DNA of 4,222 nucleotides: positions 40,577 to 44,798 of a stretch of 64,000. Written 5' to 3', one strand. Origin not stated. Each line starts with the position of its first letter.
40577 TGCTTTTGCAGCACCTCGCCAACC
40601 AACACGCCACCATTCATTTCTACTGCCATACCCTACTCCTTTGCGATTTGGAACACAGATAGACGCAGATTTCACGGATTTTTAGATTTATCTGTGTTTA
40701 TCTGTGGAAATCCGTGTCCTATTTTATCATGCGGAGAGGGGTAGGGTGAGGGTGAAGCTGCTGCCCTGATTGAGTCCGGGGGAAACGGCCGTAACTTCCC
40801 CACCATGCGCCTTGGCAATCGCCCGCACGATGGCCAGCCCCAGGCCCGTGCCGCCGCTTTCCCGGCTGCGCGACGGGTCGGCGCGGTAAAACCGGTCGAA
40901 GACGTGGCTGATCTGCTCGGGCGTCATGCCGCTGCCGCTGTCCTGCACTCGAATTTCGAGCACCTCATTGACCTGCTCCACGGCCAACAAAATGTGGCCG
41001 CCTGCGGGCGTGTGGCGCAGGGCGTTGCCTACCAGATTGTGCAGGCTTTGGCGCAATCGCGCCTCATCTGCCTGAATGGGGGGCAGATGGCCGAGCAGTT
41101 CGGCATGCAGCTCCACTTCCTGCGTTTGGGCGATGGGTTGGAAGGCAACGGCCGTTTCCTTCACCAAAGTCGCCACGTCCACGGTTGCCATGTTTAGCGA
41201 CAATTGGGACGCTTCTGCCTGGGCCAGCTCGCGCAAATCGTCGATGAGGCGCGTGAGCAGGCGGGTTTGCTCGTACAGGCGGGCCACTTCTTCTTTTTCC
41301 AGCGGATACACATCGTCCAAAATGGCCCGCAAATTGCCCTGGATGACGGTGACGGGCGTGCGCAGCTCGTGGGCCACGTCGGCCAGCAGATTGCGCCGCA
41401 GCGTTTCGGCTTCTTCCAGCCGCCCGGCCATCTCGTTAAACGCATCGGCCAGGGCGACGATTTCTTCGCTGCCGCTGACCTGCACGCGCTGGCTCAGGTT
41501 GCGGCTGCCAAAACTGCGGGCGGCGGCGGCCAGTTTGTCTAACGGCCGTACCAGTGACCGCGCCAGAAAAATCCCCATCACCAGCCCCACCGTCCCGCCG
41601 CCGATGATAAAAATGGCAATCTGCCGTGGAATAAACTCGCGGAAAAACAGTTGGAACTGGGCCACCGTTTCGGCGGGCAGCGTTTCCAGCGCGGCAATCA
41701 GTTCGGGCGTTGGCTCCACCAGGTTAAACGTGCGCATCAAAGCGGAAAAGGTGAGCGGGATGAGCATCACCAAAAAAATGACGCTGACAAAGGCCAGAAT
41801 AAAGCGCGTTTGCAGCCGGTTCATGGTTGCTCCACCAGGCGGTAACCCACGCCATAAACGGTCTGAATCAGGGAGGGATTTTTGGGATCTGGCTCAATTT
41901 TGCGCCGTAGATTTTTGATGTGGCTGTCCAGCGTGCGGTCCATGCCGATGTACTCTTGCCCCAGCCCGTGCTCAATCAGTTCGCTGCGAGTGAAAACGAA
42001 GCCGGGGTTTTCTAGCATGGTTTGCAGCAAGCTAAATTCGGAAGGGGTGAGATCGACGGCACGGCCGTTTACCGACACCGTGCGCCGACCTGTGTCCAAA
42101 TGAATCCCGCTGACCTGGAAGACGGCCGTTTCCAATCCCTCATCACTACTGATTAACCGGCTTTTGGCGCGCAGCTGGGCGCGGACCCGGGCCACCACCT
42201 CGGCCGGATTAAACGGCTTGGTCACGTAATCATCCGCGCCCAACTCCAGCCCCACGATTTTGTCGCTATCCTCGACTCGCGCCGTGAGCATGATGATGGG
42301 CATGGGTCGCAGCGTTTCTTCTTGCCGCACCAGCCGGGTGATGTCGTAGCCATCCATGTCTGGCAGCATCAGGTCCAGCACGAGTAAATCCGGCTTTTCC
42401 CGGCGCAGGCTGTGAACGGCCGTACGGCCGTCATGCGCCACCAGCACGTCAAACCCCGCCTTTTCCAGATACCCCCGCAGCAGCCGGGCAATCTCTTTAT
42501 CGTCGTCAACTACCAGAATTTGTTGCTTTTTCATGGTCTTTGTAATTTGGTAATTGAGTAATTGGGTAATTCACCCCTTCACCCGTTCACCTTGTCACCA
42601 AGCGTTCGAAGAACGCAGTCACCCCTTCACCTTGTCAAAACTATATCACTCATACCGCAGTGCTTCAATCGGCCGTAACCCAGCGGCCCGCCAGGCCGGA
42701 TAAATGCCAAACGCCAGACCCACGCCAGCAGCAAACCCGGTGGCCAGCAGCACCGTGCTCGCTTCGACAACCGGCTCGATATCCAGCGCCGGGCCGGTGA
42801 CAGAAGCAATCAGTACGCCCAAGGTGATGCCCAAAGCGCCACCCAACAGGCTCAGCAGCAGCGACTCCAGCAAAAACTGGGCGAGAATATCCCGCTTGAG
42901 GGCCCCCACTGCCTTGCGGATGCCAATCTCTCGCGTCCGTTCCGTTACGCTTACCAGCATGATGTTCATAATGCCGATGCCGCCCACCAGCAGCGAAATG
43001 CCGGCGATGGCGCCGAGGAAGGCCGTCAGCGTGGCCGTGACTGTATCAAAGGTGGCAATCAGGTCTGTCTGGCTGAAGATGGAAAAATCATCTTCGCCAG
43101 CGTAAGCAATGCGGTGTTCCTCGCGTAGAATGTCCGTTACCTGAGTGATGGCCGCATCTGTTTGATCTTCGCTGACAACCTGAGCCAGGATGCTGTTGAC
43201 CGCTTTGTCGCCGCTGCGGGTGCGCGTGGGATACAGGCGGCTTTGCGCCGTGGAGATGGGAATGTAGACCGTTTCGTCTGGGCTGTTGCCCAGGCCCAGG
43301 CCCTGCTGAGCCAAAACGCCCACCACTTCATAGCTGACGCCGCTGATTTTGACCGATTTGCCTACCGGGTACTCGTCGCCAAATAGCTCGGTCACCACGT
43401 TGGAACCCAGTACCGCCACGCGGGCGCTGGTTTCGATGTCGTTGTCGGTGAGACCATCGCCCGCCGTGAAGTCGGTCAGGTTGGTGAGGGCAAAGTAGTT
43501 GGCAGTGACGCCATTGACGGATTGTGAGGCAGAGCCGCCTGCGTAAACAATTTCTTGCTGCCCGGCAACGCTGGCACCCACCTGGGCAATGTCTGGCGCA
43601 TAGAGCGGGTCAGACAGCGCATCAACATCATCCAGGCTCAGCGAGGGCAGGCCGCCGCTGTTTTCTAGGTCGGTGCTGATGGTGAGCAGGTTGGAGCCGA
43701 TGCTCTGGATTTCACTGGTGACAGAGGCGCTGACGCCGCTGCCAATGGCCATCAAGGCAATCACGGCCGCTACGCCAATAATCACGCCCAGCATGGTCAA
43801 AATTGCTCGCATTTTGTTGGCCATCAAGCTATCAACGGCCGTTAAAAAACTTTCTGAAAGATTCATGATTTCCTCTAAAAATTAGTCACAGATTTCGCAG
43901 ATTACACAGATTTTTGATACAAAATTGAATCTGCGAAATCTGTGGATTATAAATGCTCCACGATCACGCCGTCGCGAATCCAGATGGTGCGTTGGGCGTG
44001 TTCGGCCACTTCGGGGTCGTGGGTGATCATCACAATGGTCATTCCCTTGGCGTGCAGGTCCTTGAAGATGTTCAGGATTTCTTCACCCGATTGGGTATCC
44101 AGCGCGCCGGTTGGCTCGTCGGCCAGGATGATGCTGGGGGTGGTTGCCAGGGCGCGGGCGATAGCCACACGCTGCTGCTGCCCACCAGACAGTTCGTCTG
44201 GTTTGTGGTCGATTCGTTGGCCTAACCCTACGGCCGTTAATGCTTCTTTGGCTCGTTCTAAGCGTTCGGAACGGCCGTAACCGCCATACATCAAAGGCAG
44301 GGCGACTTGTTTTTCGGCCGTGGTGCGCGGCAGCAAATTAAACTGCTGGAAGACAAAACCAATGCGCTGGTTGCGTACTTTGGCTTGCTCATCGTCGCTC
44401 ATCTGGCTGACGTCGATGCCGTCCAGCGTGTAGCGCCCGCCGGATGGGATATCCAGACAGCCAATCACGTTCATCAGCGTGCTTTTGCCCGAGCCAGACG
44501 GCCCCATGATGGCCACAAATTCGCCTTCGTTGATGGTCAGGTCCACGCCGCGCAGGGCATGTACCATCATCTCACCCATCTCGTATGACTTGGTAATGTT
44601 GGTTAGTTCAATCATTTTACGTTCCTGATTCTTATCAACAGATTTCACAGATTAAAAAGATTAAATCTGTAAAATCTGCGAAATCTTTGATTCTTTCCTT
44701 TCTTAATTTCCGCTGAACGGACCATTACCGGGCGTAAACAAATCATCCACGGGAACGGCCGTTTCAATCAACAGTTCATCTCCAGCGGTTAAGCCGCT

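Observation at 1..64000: Highly iterated 8-bp palindrome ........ (HIP-like, but not HIP1) saturates the window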

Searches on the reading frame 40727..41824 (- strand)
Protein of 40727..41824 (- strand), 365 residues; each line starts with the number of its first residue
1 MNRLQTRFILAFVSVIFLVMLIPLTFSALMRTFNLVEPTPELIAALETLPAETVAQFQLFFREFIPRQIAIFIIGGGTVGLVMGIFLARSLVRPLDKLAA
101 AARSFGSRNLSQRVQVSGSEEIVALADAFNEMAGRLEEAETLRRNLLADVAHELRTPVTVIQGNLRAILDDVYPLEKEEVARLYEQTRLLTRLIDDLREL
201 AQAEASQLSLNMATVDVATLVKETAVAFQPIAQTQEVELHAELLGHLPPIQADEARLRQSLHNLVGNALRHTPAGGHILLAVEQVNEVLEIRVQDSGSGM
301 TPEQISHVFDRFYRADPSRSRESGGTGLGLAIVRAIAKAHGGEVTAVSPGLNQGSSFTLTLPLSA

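Call 22: search_protein_families(library=pfam, max_evalue=0.00001, proteins=[window:40727-41824:-])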
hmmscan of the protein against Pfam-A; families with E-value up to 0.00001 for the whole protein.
window:40727-41824:- (365 aa): 3 families
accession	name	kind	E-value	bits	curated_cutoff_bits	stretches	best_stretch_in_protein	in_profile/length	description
PF02518.31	HATPase_c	-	1.9e-30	106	26.4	1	253-364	2-110/111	Histidine kinase-, DNA gyrase B-, and HSP90-like ATPase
PF00512.31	HisKA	-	6.7e-15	55.3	26.9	1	143-205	2-65/66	His Kinase A (phospho-acceptor) domain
PF00672.30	HAMP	-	3.8e-14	53.2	25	1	86-138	1-53/53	HAMP domain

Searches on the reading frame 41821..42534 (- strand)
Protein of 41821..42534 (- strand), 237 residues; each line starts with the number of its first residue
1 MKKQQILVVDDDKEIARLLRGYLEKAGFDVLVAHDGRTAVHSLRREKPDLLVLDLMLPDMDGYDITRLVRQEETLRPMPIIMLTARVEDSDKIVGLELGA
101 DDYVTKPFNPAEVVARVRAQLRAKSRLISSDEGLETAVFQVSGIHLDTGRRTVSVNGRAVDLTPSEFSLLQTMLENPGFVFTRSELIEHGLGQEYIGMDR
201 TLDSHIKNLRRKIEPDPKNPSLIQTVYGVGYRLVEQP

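Call 22: search_protein_families(library=pfam, max_evalue=0.00001, proteins=[window:41821-42534:-])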
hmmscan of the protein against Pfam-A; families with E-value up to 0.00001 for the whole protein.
window:41821-42534:- (237 aa): 2 families
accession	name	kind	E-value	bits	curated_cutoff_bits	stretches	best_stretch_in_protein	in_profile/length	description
PF00072.30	Response_reg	-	1.3e-31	109.5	30.2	1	6-118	1-111/111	Response regulator receiver domain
PF00486.34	Trans_reg_C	-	4.1e-26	91.3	26.2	1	157-233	1-77/77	Transcriptional regulatory protein, C terminal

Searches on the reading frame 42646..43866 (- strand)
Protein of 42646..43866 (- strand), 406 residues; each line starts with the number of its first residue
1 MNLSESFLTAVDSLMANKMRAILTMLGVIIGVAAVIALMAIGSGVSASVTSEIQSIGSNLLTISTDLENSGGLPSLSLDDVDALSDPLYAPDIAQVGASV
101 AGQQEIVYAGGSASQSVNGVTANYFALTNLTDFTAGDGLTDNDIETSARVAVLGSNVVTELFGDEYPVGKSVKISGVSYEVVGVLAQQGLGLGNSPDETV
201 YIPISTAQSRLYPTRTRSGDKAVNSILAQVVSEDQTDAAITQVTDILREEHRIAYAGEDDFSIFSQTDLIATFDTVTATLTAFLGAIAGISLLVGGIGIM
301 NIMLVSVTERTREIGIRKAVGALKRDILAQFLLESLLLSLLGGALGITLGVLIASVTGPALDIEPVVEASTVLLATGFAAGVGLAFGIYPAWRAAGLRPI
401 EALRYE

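Call 22: search_protein_families(library=pfam, max_evalue=0.00001, proteins=[window:42646-43866:-])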
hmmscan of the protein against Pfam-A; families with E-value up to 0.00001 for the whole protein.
window:42646-43866:- (406 aa): 2 families
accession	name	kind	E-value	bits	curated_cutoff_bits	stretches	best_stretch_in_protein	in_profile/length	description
PF12704.14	MacB_PCD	-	1.7e-42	146.5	27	1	22-245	2-206/207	MacB-like periplasmic core domain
PF02687.27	FtsX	-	4.3e-20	72.4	25.5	1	286-396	2-117/120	FtsX-like permease C-terminal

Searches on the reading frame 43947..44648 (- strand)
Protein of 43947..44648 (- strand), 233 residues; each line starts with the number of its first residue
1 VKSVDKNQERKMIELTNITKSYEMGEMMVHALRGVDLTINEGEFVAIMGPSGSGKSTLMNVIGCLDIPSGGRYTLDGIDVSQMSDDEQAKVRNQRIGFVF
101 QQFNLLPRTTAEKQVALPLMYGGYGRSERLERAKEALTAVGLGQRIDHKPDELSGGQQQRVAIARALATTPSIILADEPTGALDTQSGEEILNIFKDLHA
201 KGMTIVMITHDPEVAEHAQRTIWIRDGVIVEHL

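Call 22: search_protein_families(library=pfam, max_evalue=0.00001, proteins=[window:43947-44648:-])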
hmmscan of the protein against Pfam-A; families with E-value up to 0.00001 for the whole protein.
window:43947-44648:- (233 aa): 3 families
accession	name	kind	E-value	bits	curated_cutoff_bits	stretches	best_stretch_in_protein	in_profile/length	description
PF00005.33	ABC_tran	-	7e-36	124.3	25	1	32-180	1-136/137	ABC transporter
PF02463.25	SMC_N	-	1.4e-08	34.9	40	1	42-224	24-211/220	RecF/RecN/SMC N terminal domain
PF13304.12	AAA_21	-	1.5e-08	35.5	27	0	150-214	235-302/304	AAA domain, putative AbiEii toxin, Type IV TA system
